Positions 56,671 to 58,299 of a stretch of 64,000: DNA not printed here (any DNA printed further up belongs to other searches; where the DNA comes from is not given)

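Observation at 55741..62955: Compact corrinoid-FeS methyl-transfer operon (larB-like, fmdE-like, acsC, RACo, cooC, acsD, acsE, dgkA) with no CODH/ACS subunit in cis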

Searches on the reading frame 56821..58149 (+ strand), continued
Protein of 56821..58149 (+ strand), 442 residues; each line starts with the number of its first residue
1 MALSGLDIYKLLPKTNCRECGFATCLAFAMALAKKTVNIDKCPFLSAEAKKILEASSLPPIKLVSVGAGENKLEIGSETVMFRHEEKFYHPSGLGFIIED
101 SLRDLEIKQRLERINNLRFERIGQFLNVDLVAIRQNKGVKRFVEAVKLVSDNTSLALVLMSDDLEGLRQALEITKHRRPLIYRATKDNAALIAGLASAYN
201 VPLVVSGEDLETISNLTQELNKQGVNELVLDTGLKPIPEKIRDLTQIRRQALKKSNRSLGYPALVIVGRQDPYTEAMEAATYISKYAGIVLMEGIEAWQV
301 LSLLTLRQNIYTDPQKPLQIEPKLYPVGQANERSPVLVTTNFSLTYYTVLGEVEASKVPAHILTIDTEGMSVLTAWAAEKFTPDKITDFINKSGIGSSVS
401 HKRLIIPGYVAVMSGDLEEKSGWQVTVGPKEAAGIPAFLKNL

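Call 57: find_encoding_contigs(protein=P0242, flank=10000, max_places=1)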
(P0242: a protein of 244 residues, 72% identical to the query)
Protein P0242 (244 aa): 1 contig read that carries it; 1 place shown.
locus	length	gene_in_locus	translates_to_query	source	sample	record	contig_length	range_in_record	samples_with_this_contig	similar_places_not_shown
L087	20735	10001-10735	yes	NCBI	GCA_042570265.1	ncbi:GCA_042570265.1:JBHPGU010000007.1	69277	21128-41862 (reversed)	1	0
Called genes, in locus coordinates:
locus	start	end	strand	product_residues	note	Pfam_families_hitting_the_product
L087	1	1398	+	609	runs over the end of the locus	-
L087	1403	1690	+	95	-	PF02686:GatC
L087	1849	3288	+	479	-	PF01425:Amidase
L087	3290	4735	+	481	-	PF02934:GatB_N, PF02637:GatB_Yqey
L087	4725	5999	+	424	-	PF22694:CtpB_N-like, PF00595:PDZ (weak), PF13180:PDZ_2, PF17820:PDZ_6, PF03572:Peptidase_S41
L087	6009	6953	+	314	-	PF04748:Polysacc_deac_2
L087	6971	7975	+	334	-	PF00814:TsaD, PF22521:HypF_C_2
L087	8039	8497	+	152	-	PF02308:MgtC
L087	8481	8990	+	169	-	PF04519:Bactofilin, PF12728:HTH_17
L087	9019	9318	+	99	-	PF12728:HTH_17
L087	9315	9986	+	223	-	PF00731:AIRC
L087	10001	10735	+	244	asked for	PF01969:Ni_insertion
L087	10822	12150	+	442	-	PF04060:FeS, PF03599:CdhD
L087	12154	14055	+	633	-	PF00111:Fer2, PF17650:RACo_linker, PF17651:Raco_middle, PF14574:RACo_C_ter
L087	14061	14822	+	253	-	PF01656:CbiA, PF02374:ArsA_ATPase, PF10609:ParA (weak), PF13614:AAA_31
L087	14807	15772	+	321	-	PF03599:CdhD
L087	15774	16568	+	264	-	PF00809:Pterin_bind, PF03599:CdhD (weak)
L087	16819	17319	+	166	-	-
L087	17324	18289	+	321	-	PF01171:ATP_bind_3, PF09179:TilS (weak)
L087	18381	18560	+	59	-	PF04014:MazE_antitoxin (weak)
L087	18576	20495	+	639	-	PF00004:AAA, PF07728:AAA_5, PF17862:AAA_lid_3, PF01434:Peptidase_M41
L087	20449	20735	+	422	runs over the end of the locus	PF00809:Pterin_bind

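Call 58: search_protein_families(library=ncbifam, proteins=[L085:10001-11131:+, L087:10001-10735:+, L086:10001-11143:+, L086:9311-10000:+, L085:17469-17966:+, L086:11805-12545:+, L086:14948-15565:-], max_evalue=0.001)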
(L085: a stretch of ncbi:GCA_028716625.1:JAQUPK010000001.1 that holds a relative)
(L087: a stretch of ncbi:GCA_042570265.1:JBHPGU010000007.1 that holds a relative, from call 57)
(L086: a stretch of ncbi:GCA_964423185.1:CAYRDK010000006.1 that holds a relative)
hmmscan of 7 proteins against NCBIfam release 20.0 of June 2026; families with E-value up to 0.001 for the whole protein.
L085:10001-11131:+ (376 aa): 2 families
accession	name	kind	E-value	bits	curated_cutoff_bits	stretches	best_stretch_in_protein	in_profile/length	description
NF052512.1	nickel_LarC2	equivalog_domain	1.1e-36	125.5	50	1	239-354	1-117/118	nickel pincer cofactor biosynthesis protein LarC2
TIGR00299.2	nickel_LarC1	equivalog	7.3e-29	100.6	90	1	74-224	3-164/165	nickel pincer cofactor biosynthesis protein LarC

L087:10001-10735:+ (244 aa): 1 family
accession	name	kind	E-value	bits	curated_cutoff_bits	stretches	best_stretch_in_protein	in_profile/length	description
TIGR00299.2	nickel_LarC1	equivalog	2.5e-30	105.4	90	1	74-225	3-165/165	nickel pincer cofactor biosynthesis protein LarC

L086:10001-11143:+ (380 aa): 2 families
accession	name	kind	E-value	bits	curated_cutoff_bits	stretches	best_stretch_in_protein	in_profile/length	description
NF052512.1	nickel_LarC2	equivalog_domain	6.3e-38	129.5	50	1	237-353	2-118/118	nickel pincer cofactor biosynthesis protein LarC2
TIGR00299.2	nickel_LarC1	equivalog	3.4e-33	114.7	90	1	71-224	2-164/165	nickel pincer cofactor biosynthesis protein LarC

L086:9311-10000:+ (229 aa): 2 families
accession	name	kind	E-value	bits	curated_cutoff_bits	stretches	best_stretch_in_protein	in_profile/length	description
NF033503.1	LarB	equivalog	1.7e-82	276.2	175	1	14-222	1-208/209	nickel pincer cofactor biosynthesis protein LarB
TIGR01162.1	purE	equivalog_domain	5.9e-10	38.9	149.6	1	96-217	1-122/156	5-(carboxyamino)imidazole ribonucleotide mutase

L085:17469-17966:+ (165 aa): 0 families

L086:11805-12545:+ (246 aa): 0 families

L086:14948-15565:- (205 aa): 1 family
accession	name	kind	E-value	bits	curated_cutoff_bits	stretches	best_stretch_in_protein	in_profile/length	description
TIGR02082.1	metH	equivalog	0.00053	17.7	1010.85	1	96-199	1053-1170/1182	methionine synthase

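Call 62: find_encoding_contigs(protein=P0264, flank=10000, max_places=1)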
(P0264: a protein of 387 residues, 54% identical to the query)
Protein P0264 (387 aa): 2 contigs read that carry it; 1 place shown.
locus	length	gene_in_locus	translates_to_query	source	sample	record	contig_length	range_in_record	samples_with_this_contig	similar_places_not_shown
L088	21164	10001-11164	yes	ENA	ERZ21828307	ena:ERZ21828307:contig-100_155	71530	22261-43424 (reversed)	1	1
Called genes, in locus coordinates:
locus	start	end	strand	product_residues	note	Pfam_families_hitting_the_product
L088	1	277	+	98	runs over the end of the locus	-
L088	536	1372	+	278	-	PF01226:Form_Nir_trans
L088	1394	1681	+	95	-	PF02686:GatC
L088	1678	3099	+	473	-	PF01425:Amidase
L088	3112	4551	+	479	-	PF02934:GatB_N, PF02637:GatB_Yqey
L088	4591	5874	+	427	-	PF22694:CtpB_N-like, PF00595:PDZ (weak), PF13180:PDZ_2, PF17820:PDZ_6, PF03572:Peptidase_S41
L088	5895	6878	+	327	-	PF04748:Polysacc_deac_2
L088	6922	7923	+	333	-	PF00814:TsaD, PF22521:HypF_C_2 (weak)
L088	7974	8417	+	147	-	PF02308:MgtC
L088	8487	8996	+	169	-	PF04519:Bactofilin, PF12728:HTH_17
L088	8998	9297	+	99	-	PF12728:HTH_17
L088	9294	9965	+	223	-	PF00731:AIRC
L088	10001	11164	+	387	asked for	PF01969:Ni_insertion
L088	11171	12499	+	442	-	PF04060:FeS, PF03599:CdhD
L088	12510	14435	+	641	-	PF00111:Fer2, PF17650:RACo_linker, PF17651:Raco_middle, PF14574:RACo_C_ter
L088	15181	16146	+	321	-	PF03599:CdhD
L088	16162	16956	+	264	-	PF03599:CdhD (weak), PF00809:Pterin_bind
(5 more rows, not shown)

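Call 63: find_encoding_contigs(protein=P0249, flank=10000, max_places=1)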
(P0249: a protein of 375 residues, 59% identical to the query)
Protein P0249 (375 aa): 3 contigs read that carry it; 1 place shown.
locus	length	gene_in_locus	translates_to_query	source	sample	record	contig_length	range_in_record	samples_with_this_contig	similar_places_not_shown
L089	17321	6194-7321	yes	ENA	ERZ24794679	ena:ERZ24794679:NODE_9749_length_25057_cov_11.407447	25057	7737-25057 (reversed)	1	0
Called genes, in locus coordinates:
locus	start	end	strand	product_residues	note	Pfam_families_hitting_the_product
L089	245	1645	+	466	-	PF22694:CtpB_N-like, PF00595:PDZ, PF13180:PDZ_2, PF17820:PDZ_6, PF03572:Peptidase_S41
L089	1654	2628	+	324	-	PF04748:Polysacc_deac_2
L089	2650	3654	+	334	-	PF00814:TsaD, PF22521:HypF_C_2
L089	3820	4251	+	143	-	PF02308:MgtC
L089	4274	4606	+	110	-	PF07963:N_methyl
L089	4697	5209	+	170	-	PF04519:Bactofilin, PF12728:HTH_17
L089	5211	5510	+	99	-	PF12728:HTH_17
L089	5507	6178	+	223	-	PF00731:AIRC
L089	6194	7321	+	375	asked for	PF01969:Ni_insertion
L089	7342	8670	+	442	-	PF04060:FeS, PF03599:CdhD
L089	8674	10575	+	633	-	PF00111:Fer2, PF17650:RACo_linker, PF17651:Raco_middle, PF14574:RACo_C_ter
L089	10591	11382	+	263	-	PF01656:CbiA, PF02374:ArsA_ATPase, PF10609:ParA (faint), PF13614:AAA_31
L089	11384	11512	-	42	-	-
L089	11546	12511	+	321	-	PF03599:CdhD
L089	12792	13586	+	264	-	PF00809:Pterin_bind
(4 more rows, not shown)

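Call 86: find_encoding_contigs(protein=P0260, flank=6000, max_places=1)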
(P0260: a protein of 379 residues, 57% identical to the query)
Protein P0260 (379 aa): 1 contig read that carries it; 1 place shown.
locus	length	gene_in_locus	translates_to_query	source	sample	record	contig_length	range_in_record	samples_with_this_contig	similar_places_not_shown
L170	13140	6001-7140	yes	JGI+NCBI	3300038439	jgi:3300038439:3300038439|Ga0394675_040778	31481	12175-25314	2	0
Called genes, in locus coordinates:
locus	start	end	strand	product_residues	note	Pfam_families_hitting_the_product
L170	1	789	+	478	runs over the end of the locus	PF02934:GatB_N, PF02637:GatB_Yqey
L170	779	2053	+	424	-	PF22694:CtpB_N-like, PF00595:PDZ, PF13180:PDZ_2, PF17820:PDZ_6, PF03572:Peptidase_S41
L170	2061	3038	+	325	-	PF04748:Polysacc_deac_2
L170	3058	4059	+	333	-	PF00814:TsaD, PF02543:Carbam_trans_N (weak), PF22521:HypF_C_2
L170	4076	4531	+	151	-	PF02308:MgtC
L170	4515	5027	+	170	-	PF04519:Bactofilin, PF12728:HTH_17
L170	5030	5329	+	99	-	PF12728:HTH_17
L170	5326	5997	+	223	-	PF00731:AIRC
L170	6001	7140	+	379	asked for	PF01969:Ni_insertion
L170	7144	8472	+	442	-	PF04060:FeS, PF03599:CdhD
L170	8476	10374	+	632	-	PF00111:Fer2, PF17650:RACo_linker, PF17651:Raco_middle, PF14574:RACo_C_ter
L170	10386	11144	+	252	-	PF01656:CbiA, PF02374:ArsA_ATPase, PF13614:AAA_31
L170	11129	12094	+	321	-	PF03599:CdhD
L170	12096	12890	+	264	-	PF00809:Pterin_bind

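Call 87: find_encoding_contigs(protein=P0266, flank=6000, max_places=1)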
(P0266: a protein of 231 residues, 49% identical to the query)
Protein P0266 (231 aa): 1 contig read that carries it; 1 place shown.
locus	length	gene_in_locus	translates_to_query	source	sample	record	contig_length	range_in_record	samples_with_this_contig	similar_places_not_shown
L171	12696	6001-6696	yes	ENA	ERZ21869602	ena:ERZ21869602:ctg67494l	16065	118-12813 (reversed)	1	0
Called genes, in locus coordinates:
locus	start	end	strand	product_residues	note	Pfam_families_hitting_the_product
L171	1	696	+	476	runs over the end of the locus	PF02934:GatB_N, PF02637:GatB_Yqey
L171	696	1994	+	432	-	PF22694:CtpB_N-like, PF00595:PDZ, PF13180:PDZ_2, PF17820:PDZ_6, PF03572:Peptidase_S41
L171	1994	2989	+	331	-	PF04748:Polysacc_deac_2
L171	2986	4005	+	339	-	PF00814:TsaD, PF22521:HypF_C_2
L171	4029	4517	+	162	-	PF02308:MgtC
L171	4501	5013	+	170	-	PF04519:Bactofilin, PF12728:HTH_17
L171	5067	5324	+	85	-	-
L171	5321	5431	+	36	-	-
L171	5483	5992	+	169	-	PF00731:AIRC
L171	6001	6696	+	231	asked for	PF01969:Ni_insertion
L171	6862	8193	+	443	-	PF04060:FeS, PF03599:CdhD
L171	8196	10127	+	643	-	PF00111:Fer2, PF13510:Fer2_4 (weak), PF17650:RACo_linker, PF17651:Raco_middle, PF14574:RACo_C_ter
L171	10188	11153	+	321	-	PF03599:CdhD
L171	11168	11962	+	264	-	PF00809:Pterin_bind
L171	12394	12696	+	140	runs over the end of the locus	?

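Call 88: find_encoding_contigs(protein=P0263, flank=6000, max_places=1)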
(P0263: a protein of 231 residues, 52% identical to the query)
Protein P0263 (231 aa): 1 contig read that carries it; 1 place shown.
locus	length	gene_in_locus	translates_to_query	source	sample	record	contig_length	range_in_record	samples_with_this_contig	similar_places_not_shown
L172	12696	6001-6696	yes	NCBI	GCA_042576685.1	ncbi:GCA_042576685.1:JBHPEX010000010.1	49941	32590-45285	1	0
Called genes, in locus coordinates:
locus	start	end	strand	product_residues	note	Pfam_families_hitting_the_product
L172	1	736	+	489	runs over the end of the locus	PF02934:GatB_N, PF02637:GatB_Yqey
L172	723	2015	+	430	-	PF22694:CtpB_N-like, PF00595:PDZ, PF13180:PDZ_2, PF17820:PDZ_6, PF03572:Peptidase_S41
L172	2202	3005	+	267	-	PF04748:Polysacc_deac_2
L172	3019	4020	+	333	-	PF00814:TsaD, PF22521:HypF_C_2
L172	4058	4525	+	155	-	PF02308:MgtC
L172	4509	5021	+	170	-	PF04519:Bactofilin, PF12728:HTH_17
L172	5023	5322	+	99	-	PF12728:HTH_17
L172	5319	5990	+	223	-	PF00731:AIRC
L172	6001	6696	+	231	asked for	PF01969:Ni_insertion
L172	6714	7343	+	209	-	-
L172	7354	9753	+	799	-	PF02574:S-methyl_trans, PF00809:Pterin_bind, PF02607:B12-binding_2, PF02310:B12-binding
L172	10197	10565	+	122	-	-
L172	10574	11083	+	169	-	-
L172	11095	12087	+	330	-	PF01171:ATP_bind_3, PF09179:TilS (faint)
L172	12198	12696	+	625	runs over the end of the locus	PF00004:AAA, PF07728:AAA_5 (faint), PF17862:AAA_lid_3, PF01434:Peptidase_M41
